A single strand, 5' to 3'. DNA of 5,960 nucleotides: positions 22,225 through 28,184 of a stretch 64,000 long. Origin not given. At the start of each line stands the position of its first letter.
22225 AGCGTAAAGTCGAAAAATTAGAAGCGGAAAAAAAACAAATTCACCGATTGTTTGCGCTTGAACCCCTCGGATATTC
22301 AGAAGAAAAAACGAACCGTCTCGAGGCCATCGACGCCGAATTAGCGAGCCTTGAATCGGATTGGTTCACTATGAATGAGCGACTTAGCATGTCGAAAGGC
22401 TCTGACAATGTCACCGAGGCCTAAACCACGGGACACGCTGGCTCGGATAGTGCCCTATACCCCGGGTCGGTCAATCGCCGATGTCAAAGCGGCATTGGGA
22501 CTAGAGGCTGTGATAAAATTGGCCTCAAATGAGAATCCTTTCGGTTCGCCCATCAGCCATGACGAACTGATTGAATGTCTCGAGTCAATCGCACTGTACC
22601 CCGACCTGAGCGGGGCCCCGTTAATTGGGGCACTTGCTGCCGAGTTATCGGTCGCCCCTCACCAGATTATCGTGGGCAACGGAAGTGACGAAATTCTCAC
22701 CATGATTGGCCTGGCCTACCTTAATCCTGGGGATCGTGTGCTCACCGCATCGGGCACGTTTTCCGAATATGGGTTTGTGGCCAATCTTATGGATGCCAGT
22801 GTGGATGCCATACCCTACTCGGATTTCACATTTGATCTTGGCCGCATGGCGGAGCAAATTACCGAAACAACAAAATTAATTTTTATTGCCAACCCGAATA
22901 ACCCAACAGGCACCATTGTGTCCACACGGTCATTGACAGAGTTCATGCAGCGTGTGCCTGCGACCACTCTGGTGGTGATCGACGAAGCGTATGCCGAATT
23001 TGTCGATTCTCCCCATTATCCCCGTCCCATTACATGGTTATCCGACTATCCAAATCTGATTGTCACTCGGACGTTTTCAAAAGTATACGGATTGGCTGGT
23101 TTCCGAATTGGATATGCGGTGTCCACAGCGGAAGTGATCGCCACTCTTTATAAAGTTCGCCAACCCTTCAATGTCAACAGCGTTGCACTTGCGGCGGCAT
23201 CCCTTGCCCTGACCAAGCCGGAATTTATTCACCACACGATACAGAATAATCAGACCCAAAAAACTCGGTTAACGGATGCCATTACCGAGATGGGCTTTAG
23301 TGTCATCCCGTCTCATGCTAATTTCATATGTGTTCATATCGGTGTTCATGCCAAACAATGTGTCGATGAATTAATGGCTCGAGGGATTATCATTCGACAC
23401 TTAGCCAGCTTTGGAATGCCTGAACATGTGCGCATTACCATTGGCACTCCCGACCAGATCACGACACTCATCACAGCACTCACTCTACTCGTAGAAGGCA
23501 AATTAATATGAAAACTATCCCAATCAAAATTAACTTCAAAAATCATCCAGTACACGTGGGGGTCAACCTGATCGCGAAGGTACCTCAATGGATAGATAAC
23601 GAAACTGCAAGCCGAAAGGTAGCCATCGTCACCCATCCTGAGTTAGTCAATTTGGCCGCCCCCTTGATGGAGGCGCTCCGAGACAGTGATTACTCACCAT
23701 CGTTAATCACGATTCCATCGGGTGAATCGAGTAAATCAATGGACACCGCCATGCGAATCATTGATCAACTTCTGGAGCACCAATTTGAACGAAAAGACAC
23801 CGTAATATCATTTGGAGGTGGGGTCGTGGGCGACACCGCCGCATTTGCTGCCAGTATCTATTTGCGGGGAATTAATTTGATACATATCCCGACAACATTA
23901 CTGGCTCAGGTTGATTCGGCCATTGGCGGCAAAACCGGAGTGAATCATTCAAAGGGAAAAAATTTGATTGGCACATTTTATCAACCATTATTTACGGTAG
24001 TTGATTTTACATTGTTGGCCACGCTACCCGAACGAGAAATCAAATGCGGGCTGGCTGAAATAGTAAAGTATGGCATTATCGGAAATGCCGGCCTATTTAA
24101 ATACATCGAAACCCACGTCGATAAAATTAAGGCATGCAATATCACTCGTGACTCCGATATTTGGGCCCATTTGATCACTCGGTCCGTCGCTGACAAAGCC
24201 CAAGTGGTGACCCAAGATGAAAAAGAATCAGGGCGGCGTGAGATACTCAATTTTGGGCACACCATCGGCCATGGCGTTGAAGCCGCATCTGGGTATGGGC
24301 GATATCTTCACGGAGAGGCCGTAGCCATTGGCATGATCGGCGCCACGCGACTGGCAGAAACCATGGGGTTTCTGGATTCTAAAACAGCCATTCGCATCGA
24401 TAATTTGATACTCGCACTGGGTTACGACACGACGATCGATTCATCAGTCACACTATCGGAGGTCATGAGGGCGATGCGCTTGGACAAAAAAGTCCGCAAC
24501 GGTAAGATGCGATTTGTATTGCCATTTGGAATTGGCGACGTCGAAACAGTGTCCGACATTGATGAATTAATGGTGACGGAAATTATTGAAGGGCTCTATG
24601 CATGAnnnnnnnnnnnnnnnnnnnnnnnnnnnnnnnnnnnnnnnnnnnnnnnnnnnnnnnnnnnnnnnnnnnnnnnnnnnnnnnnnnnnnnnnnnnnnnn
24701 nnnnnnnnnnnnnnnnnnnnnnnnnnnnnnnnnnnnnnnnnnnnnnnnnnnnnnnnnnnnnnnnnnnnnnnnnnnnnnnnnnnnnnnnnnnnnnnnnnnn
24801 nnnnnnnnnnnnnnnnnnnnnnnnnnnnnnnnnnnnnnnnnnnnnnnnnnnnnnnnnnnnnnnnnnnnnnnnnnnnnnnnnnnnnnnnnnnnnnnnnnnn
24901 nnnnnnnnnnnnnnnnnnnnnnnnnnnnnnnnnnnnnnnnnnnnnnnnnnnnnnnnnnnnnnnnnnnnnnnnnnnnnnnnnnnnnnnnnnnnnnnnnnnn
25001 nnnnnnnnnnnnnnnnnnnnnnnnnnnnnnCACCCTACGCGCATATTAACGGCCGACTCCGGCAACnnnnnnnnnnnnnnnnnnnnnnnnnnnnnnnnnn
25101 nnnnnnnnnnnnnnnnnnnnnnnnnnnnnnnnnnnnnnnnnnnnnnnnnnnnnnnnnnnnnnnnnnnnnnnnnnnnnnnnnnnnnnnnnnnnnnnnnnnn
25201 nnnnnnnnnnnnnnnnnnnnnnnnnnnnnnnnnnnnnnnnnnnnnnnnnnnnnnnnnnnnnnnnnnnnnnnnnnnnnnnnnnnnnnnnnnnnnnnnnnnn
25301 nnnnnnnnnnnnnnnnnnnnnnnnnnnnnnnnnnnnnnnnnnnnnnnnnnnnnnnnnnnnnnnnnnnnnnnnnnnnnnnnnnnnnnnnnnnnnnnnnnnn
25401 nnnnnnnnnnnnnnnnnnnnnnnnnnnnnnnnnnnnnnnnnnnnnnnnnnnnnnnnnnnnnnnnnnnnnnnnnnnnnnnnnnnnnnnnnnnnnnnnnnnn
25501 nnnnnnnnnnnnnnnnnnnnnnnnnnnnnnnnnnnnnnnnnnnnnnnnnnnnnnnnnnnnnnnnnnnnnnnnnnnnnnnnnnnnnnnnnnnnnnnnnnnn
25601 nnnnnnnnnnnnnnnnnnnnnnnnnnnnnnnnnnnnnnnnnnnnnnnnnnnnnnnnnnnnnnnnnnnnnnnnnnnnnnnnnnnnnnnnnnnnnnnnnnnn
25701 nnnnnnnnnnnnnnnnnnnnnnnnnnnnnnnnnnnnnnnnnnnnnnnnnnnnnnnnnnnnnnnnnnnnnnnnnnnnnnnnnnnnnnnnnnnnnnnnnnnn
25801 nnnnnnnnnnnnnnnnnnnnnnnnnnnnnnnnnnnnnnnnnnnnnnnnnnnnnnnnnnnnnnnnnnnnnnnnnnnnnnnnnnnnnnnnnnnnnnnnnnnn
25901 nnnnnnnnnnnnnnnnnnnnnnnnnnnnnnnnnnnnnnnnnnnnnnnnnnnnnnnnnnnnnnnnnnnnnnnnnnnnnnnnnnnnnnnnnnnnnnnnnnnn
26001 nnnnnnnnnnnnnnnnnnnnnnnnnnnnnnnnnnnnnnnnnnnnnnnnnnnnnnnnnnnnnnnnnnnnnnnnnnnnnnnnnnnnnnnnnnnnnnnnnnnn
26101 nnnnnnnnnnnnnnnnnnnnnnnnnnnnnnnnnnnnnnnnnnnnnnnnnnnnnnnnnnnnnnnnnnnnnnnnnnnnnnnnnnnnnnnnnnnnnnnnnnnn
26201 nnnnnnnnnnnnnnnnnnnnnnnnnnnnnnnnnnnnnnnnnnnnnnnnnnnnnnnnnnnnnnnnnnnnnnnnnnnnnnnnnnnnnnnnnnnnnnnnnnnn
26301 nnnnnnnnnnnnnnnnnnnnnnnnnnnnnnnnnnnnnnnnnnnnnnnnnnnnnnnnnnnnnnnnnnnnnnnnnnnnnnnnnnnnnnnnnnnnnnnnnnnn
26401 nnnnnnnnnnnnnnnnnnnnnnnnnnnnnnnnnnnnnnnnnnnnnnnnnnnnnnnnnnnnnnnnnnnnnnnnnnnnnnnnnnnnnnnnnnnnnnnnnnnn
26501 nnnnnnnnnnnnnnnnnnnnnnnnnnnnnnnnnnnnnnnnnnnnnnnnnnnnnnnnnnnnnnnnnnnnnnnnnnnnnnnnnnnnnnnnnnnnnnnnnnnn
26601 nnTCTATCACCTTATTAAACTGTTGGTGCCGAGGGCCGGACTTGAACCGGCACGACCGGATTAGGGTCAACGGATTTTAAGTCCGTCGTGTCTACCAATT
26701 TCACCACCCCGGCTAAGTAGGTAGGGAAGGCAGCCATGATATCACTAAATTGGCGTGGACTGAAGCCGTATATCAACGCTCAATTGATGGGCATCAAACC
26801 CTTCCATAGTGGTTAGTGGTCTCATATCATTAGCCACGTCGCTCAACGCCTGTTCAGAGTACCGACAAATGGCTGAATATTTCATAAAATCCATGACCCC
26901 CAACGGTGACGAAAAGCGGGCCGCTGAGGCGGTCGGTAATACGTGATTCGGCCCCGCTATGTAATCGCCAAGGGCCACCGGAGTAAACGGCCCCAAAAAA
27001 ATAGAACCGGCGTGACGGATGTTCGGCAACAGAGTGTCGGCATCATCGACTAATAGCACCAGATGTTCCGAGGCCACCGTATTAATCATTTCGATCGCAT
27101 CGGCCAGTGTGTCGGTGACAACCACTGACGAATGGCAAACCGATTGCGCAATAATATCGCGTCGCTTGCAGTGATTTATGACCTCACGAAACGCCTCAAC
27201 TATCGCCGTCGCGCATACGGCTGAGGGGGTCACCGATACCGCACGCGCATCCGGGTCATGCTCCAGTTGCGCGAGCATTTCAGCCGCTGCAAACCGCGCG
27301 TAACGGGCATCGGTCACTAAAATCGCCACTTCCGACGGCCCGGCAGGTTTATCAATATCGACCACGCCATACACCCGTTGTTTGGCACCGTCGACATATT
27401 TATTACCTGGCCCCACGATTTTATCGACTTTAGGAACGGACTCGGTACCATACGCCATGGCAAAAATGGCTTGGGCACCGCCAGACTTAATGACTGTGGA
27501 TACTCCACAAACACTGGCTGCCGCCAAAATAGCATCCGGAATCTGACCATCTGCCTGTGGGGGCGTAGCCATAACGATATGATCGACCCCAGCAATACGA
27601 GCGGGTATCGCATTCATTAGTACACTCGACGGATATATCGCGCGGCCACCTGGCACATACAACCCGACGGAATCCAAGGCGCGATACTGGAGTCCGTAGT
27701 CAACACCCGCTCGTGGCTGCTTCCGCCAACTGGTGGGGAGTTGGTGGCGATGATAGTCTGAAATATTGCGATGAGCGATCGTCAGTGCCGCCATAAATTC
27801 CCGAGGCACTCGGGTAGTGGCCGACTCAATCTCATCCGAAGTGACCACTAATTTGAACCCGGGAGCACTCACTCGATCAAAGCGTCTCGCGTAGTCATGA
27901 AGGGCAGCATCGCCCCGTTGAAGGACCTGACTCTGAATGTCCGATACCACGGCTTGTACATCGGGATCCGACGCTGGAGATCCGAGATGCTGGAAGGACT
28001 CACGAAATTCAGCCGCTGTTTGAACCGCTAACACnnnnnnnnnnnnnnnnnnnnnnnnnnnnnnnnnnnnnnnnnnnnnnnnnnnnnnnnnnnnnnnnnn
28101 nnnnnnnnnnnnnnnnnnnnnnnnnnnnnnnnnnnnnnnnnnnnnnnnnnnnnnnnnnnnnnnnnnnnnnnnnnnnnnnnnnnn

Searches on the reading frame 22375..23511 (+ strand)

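Call 55: search_protein_families(library=pfam, proteins=[window:22375-23511:+], max_evalue=0.00001)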
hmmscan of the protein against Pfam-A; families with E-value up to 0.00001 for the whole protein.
window:22375-23511:+ (378 aa): 1 family
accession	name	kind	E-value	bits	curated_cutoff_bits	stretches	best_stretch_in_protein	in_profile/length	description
PF00155.27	Aminotran_1_2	-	4.4e-63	214.1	19.7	1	46-369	3-361/361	Aminotransferase class I and II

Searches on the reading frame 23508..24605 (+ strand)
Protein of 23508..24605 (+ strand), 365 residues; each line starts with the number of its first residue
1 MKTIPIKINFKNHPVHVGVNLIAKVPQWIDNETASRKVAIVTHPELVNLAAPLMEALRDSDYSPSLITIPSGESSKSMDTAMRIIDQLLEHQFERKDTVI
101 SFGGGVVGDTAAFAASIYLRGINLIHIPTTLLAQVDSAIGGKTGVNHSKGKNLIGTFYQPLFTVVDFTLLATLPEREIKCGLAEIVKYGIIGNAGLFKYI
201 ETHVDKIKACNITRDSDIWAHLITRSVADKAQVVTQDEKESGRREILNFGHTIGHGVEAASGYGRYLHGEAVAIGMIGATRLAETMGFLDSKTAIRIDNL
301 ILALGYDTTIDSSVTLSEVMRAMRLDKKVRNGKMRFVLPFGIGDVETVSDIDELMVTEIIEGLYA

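Call 55: search_protein_families(library=pfam, proteins=[window:23508-24605:+], max_evalue=0.00001)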
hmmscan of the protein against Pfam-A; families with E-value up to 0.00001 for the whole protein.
window:23508-24605:+ (365 aa): 4 families
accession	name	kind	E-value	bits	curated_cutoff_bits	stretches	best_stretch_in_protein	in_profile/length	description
PF01761.26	DHQ_synthase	-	2e-46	156.8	24.2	1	67-179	2-114/115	3-dehydroquinate synthase N-terminal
PF24621.2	DHQS_C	-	1.5e-44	151.8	27.6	1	181-329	1-144/144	3-dehydroquinate synthase C-terminal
PF13685.12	Fe-ADH_2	-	7.8e-07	29.6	28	1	17-131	2-108/149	Iron-containing alcohol dehydrogenase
PF00465.25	Fe-ADH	-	8.4e-07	29.2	31.3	1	15-130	4-130/168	Iron-containing alcohol dehydrogenase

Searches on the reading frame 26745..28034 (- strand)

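Call 55: search_protein_families(library=pfam, proteins=[window:26745-28034:-], max_evalue=0.00001)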
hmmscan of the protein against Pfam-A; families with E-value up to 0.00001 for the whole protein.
window:26745-28034:- (429 aa): 1 family
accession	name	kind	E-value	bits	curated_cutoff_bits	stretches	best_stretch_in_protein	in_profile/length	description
PF00815.25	Histidinol_dh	-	2e-148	495.2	27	1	23-424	8-411/411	Histidinol dehydrogenase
